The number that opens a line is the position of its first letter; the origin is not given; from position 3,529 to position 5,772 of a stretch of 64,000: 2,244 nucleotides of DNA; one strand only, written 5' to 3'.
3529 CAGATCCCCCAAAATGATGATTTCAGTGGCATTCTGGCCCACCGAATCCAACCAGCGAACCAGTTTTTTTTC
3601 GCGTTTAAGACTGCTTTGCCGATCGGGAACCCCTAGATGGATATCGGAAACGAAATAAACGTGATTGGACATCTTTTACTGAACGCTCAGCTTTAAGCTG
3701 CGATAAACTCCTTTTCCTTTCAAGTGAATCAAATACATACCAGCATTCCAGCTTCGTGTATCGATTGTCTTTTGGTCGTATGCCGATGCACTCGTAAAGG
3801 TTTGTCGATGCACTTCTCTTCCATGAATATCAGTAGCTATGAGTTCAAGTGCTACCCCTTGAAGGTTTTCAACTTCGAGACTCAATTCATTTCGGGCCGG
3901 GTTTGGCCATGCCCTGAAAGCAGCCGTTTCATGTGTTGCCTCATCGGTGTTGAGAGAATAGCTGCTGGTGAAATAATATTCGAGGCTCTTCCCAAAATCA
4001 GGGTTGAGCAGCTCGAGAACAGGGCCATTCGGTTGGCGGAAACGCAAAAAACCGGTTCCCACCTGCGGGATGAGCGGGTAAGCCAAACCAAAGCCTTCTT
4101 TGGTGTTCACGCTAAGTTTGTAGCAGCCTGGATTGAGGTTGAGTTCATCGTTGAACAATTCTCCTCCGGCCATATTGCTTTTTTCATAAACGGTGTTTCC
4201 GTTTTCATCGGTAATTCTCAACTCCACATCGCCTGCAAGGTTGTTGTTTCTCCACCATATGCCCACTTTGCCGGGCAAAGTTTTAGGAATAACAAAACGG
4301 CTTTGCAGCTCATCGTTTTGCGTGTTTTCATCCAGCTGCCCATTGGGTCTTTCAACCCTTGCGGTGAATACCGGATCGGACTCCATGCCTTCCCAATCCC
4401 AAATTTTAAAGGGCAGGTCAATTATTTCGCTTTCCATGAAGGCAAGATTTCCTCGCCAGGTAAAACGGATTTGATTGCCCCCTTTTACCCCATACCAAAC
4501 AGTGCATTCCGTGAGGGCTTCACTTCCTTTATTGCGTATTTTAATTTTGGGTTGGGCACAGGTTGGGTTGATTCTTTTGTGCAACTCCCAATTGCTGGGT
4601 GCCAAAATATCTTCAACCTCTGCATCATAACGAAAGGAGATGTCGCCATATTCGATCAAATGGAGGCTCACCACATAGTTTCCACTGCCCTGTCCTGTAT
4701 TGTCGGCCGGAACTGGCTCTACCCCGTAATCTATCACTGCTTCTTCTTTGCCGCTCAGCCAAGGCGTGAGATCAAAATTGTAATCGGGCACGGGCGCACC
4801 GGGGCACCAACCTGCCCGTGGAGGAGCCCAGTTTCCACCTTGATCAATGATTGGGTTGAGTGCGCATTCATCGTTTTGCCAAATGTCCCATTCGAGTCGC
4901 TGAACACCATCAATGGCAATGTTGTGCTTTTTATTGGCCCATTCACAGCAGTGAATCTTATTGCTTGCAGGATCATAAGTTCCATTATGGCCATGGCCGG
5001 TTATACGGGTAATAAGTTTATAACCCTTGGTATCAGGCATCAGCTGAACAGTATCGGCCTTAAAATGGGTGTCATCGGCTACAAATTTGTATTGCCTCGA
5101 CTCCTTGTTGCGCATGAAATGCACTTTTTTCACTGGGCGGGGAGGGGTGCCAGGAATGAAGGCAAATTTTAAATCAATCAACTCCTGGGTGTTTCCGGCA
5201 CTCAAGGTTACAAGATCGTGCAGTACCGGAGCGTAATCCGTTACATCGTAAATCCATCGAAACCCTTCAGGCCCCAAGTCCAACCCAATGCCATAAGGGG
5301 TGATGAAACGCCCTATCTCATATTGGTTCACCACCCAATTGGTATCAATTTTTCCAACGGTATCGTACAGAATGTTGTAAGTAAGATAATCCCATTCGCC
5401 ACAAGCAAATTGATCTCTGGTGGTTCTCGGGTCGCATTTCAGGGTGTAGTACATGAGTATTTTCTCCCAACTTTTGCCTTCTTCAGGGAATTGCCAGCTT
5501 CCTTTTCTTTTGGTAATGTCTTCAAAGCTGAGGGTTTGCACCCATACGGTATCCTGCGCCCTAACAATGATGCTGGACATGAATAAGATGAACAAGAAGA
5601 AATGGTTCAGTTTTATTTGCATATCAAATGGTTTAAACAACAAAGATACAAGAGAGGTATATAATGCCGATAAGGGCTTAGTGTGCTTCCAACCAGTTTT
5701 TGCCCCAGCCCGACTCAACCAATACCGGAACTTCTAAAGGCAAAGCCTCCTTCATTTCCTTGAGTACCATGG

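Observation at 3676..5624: PNGase F homolog exported by the T9SS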

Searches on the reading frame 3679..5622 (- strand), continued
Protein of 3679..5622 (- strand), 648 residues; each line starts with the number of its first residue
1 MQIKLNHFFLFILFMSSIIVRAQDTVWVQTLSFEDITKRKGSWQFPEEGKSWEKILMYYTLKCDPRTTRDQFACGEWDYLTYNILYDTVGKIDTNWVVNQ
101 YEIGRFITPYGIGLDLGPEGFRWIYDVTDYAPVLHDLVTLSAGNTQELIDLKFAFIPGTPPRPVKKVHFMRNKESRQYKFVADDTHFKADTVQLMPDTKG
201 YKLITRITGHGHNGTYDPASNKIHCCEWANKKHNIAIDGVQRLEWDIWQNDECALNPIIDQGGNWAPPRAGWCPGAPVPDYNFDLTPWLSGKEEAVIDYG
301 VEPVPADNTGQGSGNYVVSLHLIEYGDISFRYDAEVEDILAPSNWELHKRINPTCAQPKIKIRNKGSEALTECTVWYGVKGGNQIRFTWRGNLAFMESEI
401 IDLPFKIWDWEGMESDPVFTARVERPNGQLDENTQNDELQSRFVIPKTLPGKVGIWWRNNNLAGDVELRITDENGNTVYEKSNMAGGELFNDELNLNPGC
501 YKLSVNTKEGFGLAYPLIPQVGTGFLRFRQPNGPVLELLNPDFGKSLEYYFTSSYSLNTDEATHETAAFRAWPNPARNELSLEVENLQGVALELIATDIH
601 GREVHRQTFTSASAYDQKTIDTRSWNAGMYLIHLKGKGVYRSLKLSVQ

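Call 28: find_related_loci(query=window:3679-5622:-, collection=genome_contigs, flank=8000)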
Query window:3679-5622:- (648 aa) in genome_contigs; peptide patterns used: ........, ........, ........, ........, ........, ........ (x = any residue, [..] = any of these).
315 stretches matched a pattern; 303 encode a relative of the query (tblastn E <= 1e-3); the best 80 are kept; 80 distinct loci.
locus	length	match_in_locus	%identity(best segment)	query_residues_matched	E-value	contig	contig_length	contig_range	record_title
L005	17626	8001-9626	50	97-648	2e-177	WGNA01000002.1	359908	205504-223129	MAG: Bacteroidetes bacterium isolate RI_134 c_000000002306, whole genome shotgun sequence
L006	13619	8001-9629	48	98-648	2e-175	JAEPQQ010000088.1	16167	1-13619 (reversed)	MAG: Bacteroidia bacterium isolate HXMU1429-3 NODE_88_length_16167_cov_4.795214, whole genome shotgun sequence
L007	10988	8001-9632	48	97-648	2e-175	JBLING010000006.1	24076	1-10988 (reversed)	MAG: bacterium isolate 3300053785_234 Ga0535658_0004313, whole genome shotgun sequence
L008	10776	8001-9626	48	98-648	4e-173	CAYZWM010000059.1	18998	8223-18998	MAG TPA_asm: uncultured Chitinophagaceae bacterium isolate SRP215229_co1_39 genome assembly, contig: NODE_1694_length_18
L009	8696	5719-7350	47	97-648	2e-171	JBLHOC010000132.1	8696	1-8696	MAG: Bacteroidia bacterium isolate 3300055726_19 Ga0535650_0014934, whole genome shotgun sequence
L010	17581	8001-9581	49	97-635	3e-169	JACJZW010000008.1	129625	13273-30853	MAG: Flavobacteriales bacterium isolate HK-STAS-BACT-74 HK-STAS-BACT-74_8, whole genome shotgun sequence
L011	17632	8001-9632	46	97-648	8e-169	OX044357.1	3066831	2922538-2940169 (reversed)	MAG: uncultured Bacteroidia bacterium isolate B_MB356 genome assembly, chromosome: B_MB356_contig-1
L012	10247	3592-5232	46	97-637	8e-157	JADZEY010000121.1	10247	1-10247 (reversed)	MAG: Armatimonadota bacterium isolate SJ842 c_000001647891, whole genome shotgun sequence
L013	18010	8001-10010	38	6-646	7e-153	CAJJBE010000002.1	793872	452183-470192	MAG: Flavobacteriales bacterium UBA4466 isolate FRAM18_bin200 genome assembly, contig: FRAM18_bin200-2, whole genome sho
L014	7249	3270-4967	41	81-642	3e-145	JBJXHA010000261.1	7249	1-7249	MAG: Bacteroidia bacterium isolate F1F2.bin.14 k127_7363546, whole genome shotgun sequence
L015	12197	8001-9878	52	10-648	0e+0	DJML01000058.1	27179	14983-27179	MAG TPA_asm: Bacteroidetes bacterium UBA6491 UBA6491_contig_9465, whole genome shotgun sequence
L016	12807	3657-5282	47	97-645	2e-168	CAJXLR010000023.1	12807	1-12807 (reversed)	MAG TPA_asm: uncultured Bacteroidetes bacterium isolate SRR4030075_bin.65_MetaBAT_v2.12.1_MAG genome assembly, contig: N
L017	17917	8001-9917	36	3-643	2e-132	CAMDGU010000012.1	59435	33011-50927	MAG: Chitinophaga pinensis isolate MiH-22jul19-263 genome assembly, contig: MiH-22jul19-C739, whole genome shotgun seque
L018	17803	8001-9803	36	28-634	4e-132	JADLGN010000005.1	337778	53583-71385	MAG: Bacteroidia bacterium isolate SJ44 c_000000158636, whole genome shotgun sequence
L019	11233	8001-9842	38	15-634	4e-131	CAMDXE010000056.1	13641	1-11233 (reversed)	MAG: Chitinophaga pinensis isolate TrH-25oct19-126 genome assembly, contig: TrH-25oct19-C8933, whole genome shotgun sequ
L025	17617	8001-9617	39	97-637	3e-126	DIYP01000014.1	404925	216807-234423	MAG TPA_asm: Flavobacteriales bacterium UBA6051 UBA6051_contig_66, whole genome shotgun sequence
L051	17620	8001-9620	39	97-637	1e-121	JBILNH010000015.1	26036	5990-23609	MAG: Crocinitomicaceae bacterium isolate ME2017-09-15_3300044707_group7_bin216 Rohwer_bin698_scaffold_1171_c1, whole gen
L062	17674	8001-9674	38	84-640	9e-121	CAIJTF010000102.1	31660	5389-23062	MAG: uncultured Flavobacteriales bacterium isolate Erken-D2_bin-0740 genome assembly, contig: bin-0740:102/119, whole ge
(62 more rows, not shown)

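Call 47: search_protein_families(library=pfam, proteins=[L051:4034-5737:+, L025:10894-12105:+], max_evalue=0.001)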
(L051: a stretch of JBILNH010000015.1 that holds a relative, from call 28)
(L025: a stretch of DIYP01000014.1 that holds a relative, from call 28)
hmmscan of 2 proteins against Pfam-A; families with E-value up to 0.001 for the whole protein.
L051:4034-5737:+ (567 aa): 1 family
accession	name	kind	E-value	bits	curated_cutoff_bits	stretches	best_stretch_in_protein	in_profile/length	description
PF00246.29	Peptidase_M14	-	8.4e-09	35.9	21.6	1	34-167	3-136/286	Zinc carboxypeptidase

L025:10894-12105:+ (403 aa): 3 families
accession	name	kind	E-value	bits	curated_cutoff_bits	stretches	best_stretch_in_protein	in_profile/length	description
PF01266.30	DAO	-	6.9e-52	177.5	27.9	1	4-394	1-352/353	FAD dependent oxidoreductase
PF06039.21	Mqo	-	8e-07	28.4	27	0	3-55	3-57/489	Malate:quinone oxidoreductase (Mqo)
PF07992.20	Pyr_redox_2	-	7.6e-06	26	26.1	1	3-235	1-135/291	Pyridine nucleotide-disulphide oxidoreductase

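Call 65: search_solved_structures(query=A1, max_evalue=1, show_alignments=0)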
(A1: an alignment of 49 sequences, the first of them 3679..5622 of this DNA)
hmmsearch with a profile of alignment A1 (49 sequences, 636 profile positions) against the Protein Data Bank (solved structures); distinct sequences matched with E-value up to 1: 18.
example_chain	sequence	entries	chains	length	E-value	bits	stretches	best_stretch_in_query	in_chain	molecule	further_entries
1pnf_A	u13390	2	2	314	2.3e-37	131.8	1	34-314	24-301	PEPTIDE-N(4)-(N-ACETYL-BETA-D-GLUCOSAMINYL)ASPARAGINE AMIDASE F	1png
3pms_A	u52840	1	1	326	3e-37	131.4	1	34-314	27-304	Peptide:N-glycosidase F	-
1pgs_A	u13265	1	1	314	3.3e-37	131.3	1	34-314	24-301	PEPTIDE-N(4)-(N-ACETYL-BETA-D-GLUCOSAMINYL)ASPARAGINE AMIDASE F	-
9lwg_A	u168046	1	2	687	3.2e-11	45.5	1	20-313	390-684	Si:dkey-256h2.1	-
8glk_D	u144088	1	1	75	2.1e-10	42.8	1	559-635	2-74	Endonuclease I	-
9whd_A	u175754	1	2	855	2.1e-08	36.1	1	549-633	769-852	GH167 glycoside hydrolase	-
5jvk_A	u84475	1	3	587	0.00016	23.4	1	551-635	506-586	Uncharacterized protein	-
7pzj_A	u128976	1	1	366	0.0003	22.4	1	554-632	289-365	Lipase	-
3ks7_A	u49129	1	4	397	0.00031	22.4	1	171-260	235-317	Putative Putative PNGase F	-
4qhb_A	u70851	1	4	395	0.00037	22.1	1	170-260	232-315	Uncharacterized protein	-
8glj_D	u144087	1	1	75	0.00058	21.5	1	558-635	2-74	Por secretion system C-terminal sorting domain-containing protein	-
5uyt_A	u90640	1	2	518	0.00059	21.4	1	555-630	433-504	Ice-binding protein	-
8qb1_A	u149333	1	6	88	0.029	15.9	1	559-635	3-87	Mirolase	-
7ep8_A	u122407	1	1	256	0.11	13.9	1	435-560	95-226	Proliferating cell nuclear antigen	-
7o1e_A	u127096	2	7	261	0.32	12.4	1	496-561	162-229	Proliferating cell nuclear antigen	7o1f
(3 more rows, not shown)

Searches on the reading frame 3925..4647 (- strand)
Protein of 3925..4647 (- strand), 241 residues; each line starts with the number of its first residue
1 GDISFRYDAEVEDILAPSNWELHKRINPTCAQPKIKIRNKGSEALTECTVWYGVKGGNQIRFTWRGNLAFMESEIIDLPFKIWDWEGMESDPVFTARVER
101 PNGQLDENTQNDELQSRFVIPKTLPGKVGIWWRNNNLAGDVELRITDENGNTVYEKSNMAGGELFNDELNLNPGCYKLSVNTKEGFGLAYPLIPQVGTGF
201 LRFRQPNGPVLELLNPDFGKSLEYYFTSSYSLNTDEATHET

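Call 59: search_protein_representatives(protein=window:3925-4647:-)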
Query: 241 residues. Proteins with E-value up to 0.001 (for the whole library): 1645; up to 1e-10: 801; up to 1e-30: 177. The best 150 are listed.
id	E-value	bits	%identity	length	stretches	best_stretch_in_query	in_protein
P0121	1.8e-67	243.7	48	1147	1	1-239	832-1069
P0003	8.6e-66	238.1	50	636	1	4-234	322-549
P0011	2.6e-54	200.5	42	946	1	2-235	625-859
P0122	2.6e-53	197.2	33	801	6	26-120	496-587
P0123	6.4e-49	182.9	38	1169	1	4-238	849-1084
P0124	2.0e-48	181.3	40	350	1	1-236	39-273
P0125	1.5e-46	175.1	38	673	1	1-234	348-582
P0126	6.5e-44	166.5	37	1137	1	1-237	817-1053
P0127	7.6e-42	159.7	37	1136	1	4-235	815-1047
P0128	1.3e-41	159.0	37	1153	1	4-240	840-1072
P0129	3.9e-41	157.3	37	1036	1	6-237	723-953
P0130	2.5e-40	154.7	36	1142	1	1-236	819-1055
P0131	7.8e-40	153.1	37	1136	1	1-238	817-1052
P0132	1.1e-39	152.6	36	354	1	4-235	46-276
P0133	1.6e-39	152.1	38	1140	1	4-236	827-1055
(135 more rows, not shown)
